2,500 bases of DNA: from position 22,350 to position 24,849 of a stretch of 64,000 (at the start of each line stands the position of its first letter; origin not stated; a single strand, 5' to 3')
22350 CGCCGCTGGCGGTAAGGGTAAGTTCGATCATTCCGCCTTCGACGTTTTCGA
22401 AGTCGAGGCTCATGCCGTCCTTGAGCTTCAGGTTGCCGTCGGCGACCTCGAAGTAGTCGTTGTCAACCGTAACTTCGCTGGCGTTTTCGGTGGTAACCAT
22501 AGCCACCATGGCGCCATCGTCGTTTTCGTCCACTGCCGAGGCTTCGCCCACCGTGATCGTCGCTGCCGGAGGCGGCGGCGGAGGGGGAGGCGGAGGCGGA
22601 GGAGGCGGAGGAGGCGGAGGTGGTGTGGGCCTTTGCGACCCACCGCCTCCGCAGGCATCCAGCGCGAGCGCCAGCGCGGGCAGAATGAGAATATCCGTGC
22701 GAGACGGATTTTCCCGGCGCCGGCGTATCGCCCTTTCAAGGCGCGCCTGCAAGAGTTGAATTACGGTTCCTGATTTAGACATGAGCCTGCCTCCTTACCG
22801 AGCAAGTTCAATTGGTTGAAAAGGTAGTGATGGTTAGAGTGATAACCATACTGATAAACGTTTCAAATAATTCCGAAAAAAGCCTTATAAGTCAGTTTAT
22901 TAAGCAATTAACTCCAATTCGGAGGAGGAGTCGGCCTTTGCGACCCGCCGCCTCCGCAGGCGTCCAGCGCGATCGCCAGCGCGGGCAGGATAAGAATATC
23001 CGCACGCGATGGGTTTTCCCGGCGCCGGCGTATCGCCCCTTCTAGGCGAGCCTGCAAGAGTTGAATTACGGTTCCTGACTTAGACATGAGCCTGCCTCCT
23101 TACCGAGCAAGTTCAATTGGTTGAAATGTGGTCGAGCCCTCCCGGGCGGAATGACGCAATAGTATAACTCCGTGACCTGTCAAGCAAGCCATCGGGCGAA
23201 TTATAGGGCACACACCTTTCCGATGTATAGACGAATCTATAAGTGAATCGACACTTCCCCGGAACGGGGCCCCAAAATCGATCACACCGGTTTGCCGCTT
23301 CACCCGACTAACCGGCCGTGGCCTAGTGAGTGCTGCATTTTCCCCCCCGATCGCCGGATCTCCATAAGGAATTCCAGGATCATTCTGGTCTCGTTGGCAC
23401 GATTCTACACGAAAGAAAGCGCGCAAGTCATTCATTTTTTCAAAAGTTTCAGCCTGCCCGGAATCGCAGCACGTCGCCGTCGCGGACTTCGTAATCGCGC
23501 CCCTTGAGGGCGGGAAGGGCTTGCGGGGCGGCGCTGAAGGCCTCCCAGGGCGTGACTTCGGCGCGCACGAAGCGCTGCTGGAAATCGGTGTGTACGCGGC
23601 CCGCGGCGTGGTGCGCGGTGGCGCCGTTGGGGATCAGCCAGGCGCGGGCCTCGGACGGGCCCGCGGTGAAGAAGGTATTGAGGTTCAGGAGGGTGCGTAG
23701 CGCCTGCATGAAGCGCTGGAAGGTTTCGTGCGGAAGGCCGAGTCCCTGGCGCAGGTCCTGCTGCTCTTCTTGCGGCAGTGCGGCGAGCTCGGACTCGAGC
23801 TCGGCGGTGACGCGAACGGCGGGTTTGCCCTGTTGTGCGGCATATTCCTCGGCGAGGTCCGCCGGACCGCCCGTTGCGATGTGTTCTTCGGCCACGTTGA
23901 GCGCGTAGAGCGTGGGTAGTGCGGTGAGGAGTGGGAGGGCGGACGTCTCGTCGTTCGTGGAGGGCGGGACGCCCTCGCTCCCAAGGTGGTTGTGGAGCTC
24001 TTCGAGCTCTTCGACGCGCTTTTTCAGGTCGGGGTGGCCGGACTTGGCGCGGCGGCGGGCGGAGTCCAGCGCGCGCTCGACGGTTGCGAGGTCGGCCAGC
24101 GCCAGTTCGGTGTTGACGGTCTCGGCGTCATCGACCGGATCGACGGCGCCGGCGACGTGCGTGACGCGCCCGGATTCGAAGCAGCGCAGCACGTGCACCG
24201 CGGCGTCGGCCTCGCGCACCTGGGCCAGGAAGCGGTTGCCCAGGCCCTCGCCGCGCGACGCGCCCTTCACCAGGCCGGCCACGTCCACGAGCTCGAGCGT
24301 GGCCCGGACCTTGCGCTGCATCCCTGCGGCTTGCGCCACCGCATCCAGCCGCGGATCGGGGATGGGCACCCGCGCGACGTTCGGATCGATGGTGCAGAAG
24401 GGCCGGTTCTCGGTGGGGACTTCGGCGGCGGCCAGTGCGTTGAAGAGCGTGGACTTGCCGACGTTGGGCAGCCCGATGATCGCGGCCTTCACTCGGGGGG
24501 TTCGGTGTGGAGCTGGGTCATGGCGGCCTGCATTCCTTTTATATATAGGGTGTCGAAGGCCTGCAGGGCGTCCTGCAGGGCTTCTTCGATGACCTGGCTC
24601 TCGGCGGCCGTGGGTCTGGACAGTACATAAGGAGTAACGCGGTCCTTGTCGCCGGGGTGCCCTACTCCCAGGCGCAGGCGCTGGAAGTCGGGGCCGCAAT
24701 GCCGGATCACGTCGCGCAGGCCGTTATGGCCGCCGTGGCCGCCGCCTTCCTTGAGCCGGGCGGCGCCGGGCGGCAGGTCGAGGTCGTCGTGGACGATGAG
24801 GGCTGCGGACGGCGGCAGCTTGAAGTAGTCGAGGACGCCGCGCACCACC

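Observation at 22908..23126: Orphan second copy of the adhesin expression module (leader, SD, ATG, signal peptide, lipobox, PTPPP) upstream of gene B: the missing half of gene A?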

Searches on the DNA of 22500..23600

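Call 22: search_rna_families(source=window, start=22500, end=23600, threshold=evalue, max_evalue=1)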
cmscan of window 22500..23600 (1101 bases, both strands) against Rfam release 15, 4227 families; matches with E-value up to 1: 3.
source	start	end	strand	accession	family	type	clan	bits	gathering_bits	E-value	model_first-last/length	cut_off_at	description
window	22591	22661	-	RF00942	mir-1224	Gene; miRNA;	-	25.6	105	0.05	1-86/86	no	mir-1224 microRNA precursor family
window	22535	22597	+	RF03207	mir-3960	Gene; miRNA;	-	23.8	73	0.83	1-73/73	no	mir-3960 microRNA precursor family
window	22614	22653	+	RF04083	MIR528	Gene; miRNA;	-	19.1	62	0.59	1-89/89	no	MIR528 microRNA precursor family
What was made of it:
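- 23130..23414 (-): Conserved non-coding region between ychF and the expression module. It contains promoter-like elements: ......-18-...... at 23229-23200, and the conserved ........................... at about 23157-23190. No Rfam match in call 22.
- Tried and rejected: There are no meaningful Rfam hits (call 22).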

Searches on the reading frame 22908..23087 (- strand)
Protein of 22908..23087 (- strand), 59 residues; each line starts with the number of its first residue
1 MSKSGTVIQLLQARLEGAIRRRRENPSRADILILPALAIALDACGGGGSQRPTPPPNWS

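Call 11: find_encoding_contigs(protein=window:22908-23087:-, flank=10000, max_places=10)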
Protein window:22908-23087:- (59 aa): no gene with exactly this product is on record in the collection.

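Call 53: find_homologous_proteins(query=window:22908-23087:-, max_evalue=0.001)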
Query window:22908-23087:- (59 aa): 6 proteins with E <= 0.001 among 6 candidates.
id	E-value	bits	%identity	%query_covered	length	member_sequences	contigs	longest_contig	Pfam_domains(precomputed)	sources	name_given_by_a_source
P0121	7.3e-26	106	86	100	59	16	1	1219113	-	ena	-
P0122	9.8e-26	106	85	100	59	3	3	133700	-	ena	-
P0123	1.8e-24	102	91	93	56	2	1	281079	-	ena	-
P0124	4.5e-24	101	88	95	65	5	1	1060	-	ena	-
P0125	2.1e-22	96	85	93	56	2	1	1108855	-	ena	-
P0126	1.1e-20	90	84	93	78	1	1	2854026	-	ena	-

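Call 55: find_encoding_contigs(protein=P0121, flank=10000, max_places=4)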
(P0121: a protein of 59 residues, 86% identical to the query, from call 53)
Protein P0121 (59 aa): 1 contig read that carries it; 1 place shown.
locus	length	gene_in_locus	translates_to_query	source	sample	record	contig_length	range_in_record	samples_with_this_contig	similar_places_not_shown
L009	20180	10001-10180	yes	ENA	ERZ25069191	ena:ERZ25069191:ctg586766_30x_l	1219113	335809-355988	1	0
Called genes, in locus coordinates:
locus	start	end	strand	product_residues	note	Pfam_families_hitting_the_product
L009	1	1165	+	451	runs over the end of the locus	PF00209:SNF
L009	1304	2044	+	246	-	PF01797:Y1_Tnp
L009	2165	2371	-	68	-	-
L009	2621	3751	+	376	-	PF25917:BSH_RND, PF25973:BSH_CzcB, PF25876:HH_MFP_RND (weak), PF25944:Beta-barrel_RND (weak), PF25954:Beta-barrel_RND_2, PF25967:RND-MFP_C, PF25975:CzcB_C, PF25989:YknX_C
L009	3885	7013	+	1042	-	PF00873:ACR_tran, PF03176:MMPL, PF02355:SecD_SecF_C (faint)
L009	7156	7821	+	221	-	PF01386:Ribosomal_L25p, PF14693:Ribosomal_TL5_C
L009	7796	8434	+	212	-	PF01195:Pept_tRNA_hydro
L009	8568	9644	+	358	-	PF01926:MMR_HSR1, PF02421:FeoB_N (faint), PF06071:YchF-GTPase_C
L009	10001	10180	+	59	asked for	-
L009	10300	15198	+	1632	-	-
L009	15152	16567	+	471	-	-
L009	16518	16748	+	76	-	-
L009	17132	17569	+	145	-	-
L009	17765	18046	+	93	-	-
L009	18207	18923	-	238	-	PF13635:DUF4143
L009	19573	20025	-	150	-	-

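Call 61: find_encoding_contigs(protein=P0123, flank=8000, max_places=3)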
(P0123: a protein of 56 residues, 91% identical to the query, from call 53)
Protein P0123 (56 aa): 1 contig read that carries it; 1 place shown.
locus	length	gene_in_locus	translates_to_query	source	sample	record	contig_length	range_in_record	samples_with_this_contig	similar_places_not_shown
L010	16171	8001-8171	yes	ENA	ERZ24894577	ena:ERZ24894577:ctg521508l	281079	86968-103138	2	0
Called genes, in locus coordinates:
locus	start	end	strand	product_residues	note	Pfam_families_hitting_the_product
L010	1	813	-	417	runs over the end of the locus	PF00753:Lactamase_B, PF14863:Alkyl_sulf_dimr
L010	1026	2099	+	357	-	PF25917:BSH_RND, PF25973:BSH_CzcB, PF25876:HH_MFP_RND (weak), PF25944:Beta-barrel_RND (weak), PF25954:Beta-barrel_RND_2, PF25967:RND-MFP_C, PF25975:CzcB_C, PF25989:YknX_C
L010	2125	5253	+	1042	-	PF00873:ACR_tran, PF03176:MMPL (weak)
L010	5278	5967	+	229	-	PF01386:Ribosomal_L25p, PF14693:Ribosomal_TL5_C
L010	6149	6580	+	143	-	PF01195:Pept_tRNA_hydro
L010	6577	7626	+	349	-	PF01926:MMR_HSR1, PF02421:FeoB_N (faint), PF06071:YchF-GTPase_C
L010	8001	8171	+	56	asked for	-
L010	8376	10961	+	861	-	-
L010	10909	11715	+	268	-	PF00028:Cadherin (faint)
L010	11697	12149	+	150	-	-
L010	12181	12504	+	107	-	-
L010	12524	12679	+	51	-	-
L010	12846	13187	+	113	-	-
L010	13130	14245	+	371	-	PF05345:He_PIG, PF18957:RibLong (faint)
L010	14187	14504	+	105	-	-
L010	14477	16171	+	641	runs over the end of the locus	-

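Call 62: find_encoding_contigs(protein=P0126, flank=8000, max_places=3)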
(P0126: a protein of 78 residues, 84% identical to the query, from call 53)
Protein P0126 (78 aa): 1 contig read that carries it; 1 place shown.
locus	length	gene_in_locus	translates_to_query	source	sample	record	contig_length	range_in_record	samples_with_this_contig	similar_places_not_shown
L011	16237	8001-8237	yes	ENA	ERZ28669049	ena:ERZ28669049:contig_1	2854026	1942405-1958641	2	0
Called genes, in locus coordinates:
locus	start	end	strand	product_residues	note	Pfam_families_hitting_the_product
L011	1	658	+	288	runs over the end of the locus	PF01797:Y1_Tnp (weak)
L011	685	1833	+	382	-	PF25917:BSH_RND, PF25973:BSH_CzcB, PF25876:HH_MFP_RND (weak), PF25944:Beta-barrel_RND (weak), PF25954:Beta-barrel_RND_2, PF25967:RND-MFP_C, PF25975:CzcB_C (weak), PF25989:YknX_C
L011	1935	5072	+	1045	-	PF00873:ACR_tran, PF03176:MMPL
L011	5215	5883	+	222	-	PF01386:Ribosomal_L25p, PF14693:Ribosomal_TL5_C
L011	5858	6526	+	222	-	PF01195:Pept_tRNA_hydro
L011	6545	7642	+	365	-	PF01926:MMR_HSR1, PF02421:FeoB_N (faint), PF06071:YchF-GTPase_C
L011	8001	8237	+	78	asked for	-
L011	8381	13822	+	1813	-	-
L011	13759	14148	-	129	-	-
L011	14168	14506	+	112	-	-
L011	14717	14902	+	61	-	-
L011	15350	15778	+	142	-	-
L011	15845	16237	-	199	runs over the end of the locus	PF00589:Phage_integrase (weak)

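Call 79: list_cluster_members(proteins=[P0121, P0122, P0123, P0124, P0125, P0126])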
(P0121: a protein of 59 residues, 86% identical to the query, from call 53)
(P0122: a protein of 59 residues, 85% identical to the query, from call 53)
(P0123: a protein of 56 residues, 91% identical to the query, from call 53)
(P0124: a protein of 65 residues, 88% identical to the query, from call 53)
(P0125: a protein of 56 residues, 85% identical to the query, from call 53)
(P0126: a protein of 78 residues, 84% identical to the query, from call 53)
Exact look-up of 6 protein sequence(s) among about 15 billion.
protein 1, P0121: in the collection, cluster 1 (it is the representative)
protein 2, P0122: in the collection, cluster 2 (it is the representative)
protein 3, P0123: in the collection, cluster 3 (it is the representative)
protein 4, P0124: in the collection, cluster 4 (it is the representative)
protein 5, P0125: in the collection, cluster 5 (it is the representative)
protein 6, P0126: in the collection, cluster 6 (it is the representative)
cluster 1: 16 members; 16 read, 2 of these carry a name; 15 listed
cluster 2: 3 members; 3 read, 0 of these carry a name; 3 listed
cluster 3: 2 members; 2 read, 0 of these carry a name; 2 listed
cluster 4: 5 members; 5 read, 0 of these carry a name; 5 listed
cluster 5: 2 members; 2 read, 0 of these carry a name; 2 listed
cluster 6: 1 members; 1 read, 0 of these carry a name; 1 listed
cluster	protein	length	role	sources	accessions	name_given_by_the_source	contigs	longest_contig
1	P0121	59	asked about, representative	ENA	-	-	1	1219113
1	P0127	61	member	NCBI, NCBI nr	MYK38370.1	MAG: hypothetical protein F4036_11535, partial [Gammaproteobacteria bacterium] | hypothetical protein [Gammaproteobacteria bacterium]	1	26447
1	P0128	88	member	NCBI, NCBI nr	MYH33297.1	MAG: hypothetical protein F4133_05755, partial [Gammaproteobacteria bacterium] | hypothetical protein [Gammaproteobacteria bacterium]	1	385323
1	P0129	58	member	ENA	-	-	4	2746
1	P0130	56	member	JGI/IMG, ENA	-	-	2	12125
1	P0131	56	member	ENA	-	-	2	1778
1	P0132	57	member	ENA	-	-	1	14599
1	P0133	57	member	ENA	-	-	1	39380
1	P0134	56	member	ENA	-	-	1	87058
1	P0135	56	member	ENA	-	-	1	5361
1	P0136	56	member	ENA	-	-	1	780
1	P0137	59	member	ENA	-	-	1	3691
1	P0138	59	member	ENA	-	-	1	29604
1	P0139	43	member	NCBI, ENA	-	-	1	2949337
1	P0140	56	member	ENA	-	-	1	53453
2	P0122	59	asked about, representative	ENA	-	-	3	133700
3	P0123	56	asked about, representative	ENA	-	-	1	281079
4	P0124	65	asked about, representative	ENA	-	-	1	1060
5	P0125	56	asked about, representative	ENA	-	-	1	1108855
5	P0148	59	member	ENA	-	-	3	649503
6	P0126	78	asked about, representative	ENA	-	-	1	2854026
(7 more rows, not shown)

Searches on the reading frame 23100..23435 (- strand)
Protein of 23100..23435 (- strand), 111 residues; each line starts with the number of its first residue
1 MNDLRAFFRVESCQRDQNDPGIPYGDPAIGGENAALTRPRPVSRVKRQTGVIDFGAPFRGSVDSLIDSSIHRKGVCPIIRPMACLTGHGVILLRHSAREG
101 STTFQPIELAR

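Call 9: search_protein_families(library=pfam, proteins=[window:23100-23435:-], max_evalue=0.01)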
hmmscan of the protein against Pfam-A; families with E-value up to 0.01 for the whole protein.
window:23100-23435:- (111 aa): 0 families

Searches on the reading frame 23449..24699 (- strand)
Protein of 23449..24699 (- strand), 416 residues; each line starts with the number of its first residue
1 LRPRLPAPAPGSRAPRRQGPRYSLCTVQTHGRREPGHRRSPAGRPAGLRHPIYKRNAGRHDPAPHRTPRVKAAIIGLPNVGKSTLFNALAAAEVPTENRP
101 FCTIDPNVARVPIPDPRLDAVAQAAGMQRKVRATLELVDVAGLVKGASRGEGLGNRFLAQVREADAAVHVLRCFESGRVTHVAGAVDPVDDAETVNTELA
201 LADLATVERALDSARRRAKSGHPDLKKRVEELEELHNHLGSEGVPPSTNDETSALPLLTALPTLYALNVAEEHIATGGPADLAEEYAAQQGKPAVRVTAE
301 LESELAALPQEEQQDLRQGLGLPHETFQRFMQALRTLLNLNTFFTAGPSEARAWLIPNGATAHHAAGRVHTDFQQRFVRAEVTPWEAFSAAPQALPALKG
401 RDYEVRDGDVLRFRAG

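Call 9: search_protein_families(library=pfam, proteins=[window:23449-24699:-], max_evalue=0.01)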
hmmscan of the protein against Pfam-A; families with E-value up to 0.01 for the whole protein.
window:23449-24699:- (416 aa): 4 families
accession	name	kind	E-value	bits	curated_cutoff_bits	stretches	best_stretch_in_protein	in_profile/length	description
PF06071.19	YchF-GTPase_C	-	5.2e-22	78.2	27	1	340-415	1-83/84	Protein of unknown function (DUF933)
PF01926.29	MMR_HSR1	-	9.2e-20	71.3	21.9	1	72-176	2-86/113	50S ribosome-binding GTPase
PF02421.24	FeoB_N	-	1.4e-05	25.1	27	1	71-111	2-42/156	Ferrous iron transport protein B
PF02824.27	TGS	-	5.4e-05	23.6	22.2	1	356-413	13-58/60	TGS domain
